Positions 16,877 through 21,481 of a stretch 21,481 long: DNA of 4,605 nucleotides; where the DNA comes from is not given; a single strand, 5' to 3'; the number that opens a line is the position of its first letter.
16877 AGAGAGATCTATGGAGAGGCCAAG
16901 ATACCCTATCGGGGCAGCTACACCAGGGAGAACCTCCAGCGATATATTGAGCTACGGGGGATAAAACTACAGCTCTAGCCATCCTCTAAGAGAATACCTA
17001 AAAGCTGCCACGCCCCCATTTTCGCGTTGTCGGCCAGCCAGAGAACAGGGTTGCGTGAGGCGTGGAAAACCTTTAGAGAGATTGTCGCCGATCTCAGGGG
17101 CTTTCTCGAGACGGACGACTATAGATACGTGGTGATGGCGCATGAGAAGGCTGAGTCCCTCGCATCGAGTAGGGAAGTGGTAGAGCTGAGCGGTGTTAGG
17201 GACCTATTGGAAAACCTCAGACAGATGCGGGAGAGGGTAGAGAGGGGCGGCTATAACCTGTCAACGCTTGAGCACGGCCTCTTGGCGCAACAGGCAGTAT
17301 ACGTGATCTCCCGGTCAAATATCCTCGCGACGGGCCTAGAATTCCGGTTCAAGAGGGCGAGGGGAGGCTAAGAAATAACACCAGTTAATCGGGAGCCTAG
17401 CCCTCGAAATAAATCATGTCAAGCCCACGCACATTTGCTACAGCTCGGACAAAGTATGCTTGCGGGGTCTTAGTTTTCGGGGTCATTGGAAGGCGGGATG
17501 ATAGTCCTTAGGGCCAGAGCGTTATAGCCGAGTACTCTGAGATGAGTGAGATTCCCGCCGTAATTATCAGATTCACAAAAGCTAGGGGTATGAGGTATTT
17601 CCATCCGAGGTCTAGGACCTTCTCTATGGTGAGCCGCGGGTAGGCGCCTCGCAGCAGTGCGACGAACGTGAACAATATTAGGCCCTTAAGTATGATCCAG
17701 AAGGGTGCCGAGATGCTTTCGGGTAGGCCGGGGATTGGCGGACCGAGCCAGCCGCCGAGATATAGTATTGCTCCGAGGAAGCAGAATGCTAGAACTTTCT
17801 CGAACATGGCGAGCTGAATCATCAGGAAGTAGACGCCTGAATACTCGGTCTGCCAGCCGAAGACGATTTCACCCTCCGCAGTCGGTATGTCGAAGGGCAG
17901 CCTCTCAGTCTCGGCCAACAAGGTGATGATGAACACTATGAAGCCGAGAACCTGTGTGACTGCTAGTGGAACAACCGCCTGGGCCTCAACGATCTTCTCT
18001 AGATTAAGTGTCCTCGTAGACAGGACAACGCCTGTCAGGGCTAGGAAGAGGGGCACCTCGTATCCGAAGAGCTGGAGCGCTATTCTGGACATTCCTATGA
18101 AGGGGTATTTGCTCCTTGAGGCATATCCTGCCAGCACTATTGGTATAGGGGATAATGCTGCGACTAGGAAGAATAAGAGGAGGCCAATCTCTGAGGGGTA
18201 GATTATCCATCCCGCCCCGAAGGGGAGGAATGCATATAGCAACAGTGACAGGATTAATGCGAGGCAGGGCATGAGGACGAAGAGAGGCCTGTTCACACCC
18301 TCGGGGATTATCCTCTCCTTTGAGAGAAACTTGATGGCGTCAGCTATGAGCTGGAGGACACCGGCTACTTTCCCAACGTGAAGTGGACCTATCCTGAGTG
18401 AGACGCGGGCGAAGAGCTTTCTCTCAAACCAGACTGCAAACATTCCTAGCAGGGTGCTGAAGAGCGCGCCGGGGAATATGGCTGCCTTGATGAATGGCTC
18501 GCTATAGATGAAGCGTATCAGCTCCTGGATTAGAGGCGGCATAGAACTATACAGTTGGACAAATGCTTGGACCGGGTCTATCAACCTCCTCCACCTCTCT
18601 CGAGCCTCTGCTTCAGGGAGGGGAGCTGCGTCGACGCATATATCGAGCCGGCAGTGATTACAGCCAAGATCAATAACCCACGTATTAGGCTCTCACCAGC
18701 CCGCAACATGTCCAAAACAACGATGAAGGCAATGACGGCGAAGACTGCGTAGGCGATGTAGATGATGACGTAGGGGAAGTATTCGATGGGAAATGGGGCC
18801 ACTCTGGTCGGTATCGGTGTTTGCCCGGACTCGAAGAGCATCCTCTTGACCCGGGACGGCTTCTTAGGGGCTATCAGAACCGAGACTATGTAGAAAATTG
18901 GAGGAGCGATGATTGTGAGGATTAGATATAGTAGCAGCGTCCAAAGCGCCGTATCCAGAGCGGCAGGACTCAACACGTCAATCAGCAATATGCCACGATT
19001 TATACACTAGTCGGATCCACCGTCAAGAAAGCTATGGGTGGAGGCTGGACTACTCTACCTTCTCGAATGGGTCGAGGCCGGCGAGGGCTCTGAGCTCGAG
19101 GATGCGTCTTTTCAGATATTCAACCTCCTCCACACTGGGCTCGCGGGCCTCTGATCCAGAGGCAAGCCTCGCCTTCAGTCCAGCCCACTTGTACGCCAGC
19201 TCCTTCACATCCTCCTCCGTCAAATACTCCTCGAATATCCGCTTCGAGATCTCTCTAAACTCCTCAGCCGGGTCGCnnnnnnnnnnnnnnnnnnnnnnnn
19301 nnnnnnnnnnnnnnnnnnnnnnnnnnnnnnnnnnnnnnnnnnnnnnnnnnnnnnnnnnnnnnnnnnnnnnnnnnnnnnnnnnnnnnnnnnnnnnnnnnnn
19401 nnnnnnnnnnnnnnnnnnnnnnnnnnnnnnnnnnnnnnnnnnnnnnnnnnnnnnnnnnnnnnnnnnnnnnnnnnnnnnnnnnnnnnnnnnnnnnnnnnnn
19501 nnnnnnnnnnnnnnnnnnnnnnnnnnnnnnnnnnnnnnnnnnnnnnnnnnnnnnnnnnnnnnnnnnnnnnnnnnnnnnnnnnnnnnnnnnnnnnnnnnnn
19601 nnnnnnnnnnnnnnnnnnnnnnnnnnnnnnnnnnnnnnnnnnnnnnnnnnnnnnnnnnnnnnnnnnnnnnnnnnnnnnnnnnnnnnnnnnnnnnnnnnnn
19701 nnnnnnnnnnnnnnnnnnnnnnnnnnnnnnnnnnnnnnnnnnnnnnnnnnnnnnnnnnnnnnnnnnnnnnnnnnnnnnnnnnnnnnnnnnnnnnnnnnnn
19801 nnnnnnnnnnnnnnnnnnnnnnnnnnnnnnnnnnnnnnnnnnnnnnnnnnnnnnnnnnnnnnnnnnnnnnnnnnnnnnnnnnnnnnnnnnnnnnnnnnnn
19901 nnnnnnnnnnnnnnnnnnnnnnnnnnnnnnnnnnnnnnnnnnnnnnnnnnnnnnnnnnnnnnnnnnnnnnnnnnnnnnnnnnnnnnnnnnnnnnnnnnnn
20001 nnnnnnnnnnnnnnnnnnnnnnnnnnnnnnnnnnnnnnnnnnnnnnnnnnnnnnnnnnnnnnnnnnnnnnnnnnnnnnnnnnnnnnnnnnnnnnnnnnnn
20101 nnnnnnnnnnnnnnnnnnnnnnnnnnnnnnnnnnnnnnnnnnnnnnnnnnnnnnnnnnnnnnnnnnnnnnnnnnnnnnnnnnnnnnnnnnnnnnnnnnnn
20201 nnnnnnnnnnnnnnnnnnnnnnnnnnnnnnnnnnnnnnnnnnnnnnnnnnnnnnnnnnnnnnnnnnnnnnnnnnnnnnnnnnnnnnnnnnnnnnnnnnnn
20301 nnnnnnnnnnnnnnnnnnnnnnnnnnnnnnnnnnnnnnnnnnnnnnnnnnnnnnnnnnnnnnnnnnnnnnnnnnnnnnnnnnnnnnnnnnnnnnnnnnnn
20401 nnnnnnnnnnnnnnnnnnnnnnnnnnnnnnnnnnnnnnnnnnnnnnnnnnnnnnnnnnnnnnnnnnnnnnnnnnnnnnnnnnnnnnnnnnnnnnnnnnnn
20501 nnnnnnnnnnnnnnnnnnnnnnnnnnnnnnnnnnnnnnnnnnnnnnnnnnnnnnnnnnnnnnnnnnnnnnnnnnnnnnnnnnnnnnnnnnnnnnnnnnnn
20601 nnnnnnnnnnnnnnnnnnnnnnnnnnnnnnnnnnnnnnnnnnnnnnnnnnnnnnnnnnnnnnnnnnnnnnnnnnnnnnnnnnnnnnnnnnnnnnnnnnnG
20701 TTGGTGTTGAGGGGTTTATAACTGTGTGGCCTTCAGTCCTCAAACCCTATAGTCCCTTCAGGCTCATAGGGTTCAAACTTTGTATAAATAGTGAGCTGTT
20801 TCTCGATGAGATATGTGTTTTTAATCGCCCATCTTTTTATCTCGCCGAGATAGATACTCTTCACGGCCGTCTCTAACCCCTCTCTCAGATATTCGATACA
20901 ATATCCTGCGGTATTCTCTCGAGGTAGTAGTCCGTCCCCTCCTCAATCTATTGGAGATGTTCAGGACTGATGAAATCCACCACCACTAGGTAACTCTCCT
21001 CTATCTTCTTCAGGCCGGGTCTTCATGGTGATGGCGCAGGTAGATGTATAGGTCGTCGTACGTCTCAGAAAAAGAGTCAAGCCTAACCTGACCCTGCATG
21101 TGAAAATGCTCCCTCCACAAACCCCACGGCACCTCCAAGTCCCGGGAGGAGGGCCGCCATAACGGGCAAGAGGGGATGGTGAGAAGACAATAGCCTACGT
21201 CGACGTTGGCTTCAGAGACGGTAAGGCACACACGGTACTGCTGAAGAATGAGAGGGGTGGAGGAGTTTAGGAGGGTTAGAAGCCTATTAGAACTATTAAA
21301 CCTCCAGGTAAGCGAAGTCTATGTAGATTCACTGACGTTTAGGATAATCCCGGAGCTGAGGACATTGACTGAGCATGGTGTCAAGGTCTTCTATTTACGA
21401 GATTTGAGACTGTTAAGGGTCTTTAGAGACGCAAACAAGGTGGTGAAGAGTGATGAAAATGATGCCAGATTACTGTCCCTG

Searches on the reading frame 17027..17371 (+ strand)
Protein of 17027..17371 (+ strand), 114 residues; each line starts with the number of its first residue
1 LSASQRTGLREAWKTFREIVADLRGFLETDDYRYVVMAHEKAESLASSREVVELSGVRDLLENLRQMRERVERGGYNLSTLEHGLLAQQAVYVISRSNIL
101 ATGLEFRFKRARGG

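Call 7: search_protein_families(library=pfam, proteins=[window:17027-17371:+])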
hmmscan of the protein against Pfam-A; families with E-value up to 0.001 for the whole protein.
window:17027-17371:+ (114 aa): 0 families

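Call 25: search_protein_families(library=ncbifam, proteins=[window:17027-17371:+], max_evalue=0.00001)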
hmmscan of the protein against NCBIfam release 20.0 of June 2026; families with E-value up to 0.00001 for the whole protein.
window:17027-17371:+ (114 aa): 0 families

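Call 44: search_protein_families(library=pfam, proteins=[window:17027-17371:+], max_evalue=1)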
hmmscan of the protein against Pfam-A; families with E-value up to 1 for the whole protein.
window:17027-17371:+ (114 aa): 1 family
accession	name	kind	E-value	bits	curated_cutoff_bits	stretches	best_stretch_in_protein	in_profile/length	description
PF06367.22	Drf_FH3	-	0.17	12.2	27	1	43-88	105-152/193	Diaphanous FH3 Domain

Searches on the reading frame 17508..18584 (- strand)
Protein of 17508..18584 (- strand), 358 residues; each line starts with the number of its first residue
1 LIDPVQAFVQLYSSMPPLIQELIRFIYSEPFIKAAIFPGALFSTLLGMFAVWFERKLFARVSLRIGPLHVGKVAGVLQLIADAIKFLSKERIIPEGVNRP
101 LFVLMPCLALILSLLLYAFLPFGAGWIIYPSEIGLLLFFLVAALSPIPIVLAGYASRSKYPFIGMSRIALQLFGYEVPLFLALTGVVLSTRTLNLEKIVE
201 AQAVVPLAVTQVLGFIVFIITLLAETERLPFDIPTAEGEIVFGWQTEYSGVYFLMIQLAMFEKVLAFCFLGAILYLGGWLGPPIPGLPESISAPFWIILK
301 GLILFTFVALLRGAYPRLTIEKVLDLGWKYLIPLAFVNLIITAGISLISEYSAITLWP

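Call 7: search_protein_families(library=pfam, proteins=[window:17508-18584:-])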
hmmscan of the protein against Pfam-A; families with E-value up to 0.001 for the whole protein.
window:17508-18584:- (358 aa): 1 family
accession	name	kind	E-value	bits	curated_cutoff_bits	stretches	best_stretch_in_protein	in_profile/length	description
PF00146.26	NADHdh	-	6.2e-90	302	27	1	42-343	9-298/298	NADH dehydrogenase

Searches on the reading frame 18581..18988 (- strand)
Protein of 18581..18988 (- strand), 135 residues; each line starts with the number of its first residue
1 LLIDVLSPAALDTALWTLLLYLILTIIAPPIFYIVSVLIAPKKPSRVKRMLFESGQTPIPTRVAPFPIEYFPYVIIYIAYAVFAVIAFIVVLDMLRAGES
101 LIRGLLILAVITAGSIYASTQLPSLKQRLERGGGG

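Call 7: search_protein_families(library=pfam, proteins=[window:18581-18988:-])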
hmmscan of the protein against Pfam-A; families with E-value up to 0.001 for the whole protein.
window:18581-18988:- (135 aa): 1 family
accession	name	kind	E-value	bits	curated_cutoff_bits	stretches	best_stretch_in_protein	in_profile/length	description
PF00507.24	Oxidored_q4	-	6.5e-11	42.7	23.3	1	31-119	3-92/99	NADH-ubiquinone/plastoquinone oxidoreductase, chain 3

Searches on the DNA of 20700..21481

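Call 47: search_rna_families(source=window, start=20700, end=21481, threshold=evalue, max_evalue=0.1)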
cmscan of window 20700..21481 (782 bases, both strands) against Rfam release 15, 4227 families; matches with E-value up to 0.1: 0.
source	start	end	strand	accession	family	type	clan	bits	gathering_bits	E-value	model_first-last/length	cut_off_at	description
